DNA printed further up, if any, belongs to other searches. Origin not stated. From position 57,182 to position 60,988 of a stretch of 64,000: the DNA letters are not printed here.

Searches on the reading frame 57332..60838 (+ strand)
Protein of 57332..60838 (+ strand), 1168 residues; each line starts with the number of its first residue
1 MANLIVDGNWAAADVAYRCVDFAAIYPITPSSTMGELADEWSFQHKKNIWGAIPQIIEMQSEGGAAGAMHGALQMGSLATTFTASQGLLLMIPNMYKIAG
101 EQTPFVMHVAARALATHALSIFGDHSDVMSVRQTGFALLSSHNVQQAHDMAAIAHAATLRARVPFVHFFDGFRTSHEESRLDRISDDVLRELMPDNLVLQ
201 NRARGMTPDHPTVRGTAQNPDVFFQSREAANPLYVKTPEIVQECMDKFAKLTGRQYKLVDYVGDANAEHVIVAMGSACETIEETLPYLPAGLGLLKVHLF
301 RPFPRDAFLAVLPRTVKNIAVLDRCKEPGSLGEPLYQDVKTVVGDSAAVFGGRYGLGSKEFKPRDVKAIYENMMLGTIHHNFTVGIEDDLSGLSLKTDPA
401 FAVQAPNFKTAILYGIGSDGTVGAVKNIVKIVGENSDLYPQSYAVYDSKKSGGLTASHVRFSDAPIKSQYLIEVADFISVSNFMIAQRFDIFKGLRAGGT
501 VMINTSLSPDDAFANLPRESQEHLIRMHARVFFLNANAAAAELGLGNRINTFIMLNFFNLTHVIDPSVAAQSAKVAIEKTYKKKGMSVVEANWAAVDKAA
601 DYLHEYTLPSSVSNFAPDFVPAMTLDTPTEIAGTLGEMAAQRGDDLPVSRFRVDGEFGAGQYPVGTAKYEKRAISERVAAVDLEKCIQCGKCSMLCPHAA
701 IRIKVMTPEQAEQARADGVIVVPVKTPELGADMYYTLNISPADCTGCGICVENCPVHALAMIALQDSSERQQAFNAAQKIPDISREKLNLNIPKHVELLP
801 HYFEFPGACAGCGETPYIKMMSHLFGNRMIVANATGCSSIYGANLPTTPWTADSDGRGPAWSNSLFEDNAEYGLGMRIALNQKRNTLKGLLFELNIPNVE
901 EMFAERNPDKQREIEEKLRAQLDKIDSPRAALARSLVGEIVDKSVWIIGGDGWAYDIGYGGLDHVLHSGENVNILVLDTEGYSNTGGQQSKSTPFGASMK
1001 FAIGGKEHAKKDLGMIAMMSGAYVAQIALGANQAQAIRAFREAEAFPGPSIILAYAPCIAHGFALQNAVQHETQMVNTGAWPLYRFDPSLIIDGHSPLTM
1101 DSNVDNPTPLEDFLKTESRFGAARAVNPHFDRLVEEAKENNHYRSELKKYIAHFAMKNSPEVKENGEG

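Call 33: search_protein_families(library=pfam, proteins=[window:57332-60838:+], max_evalue=0.001)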
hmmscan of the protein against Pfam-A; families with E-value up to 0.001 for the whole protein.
window:57332-60838:+ (1168 aa): 15 families
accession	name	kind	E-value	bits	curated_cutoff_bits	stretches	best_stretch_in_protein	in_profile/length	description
PF01855.24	POR_N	-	1.1e-77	261.3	27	1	16-245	3-230/231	Pyruvate flavodoxin/ferredoxin oxidoreductase, thiamine diP-bdg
PF01558.24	POR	-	1.5e-25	90.8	27.4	1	417-600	1-172/173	Pyruvate ferredoxin/flavodoxin oxidoreductase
PF10371.14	EKR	-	1e-12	48.2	27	1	622-675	7-55/55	Domain of unknown function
PF17147.9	PFOR_II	-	2.6e-12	47.4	27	1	267-366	1-102/102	Pyruvate:ferredoxin oxidoreductase core domain II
PF00037.32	Fer4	-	1.8e-11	43.8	21.1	2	681-702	3-24/24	4Fe-4S binding domain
PF12838.12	Fer4_7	-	2.4e-10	41.1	27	1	685-758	1-52/52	4Fe-4S dicluster domain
PF12837.12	Fer4_6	-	8.4e-10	38.6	25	2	678-701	1-24/24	4Fe-4S binding domain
PF02775.26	TPP_enzyme_C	-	2.2e-09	37.7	21.9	1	942-1052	46-149/151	Thiamine pyrophosphate enzyme, C-terminal TPP binding domain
PF14697.11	Fer4_21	-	3.5e-09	37.1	35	2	679-708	1-30/59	4Fe-4S dicluster domain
PF13484.11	Fer4_16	-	3.9e-08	34.4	30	0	685-706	1-24/66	4Fe-4S double cluster binding domain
PF13187.11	Fer4_9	-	2.5e-07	31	27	1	685-758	1-51/52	4Fe-4S dicluster domain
PF13237.11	Fer4_10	-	3.8e-07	30.4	25.5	0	738-765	3-22/53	4Fe-4S dicluster domain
PF12797.12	Fer4_2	-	6.7e-07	29.3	24.5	1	680-697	4-21/22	4Fe-4S binding domain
PF13183.11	Fer4_8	-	3.7e-06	27.8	27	1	683-757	2-67/68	4Fe-4S dicluster domain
PF13534.11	Fer4_17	-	1.7e-05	25.7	22.2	0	681-698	41-58/61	4Fe-4S dicluster domain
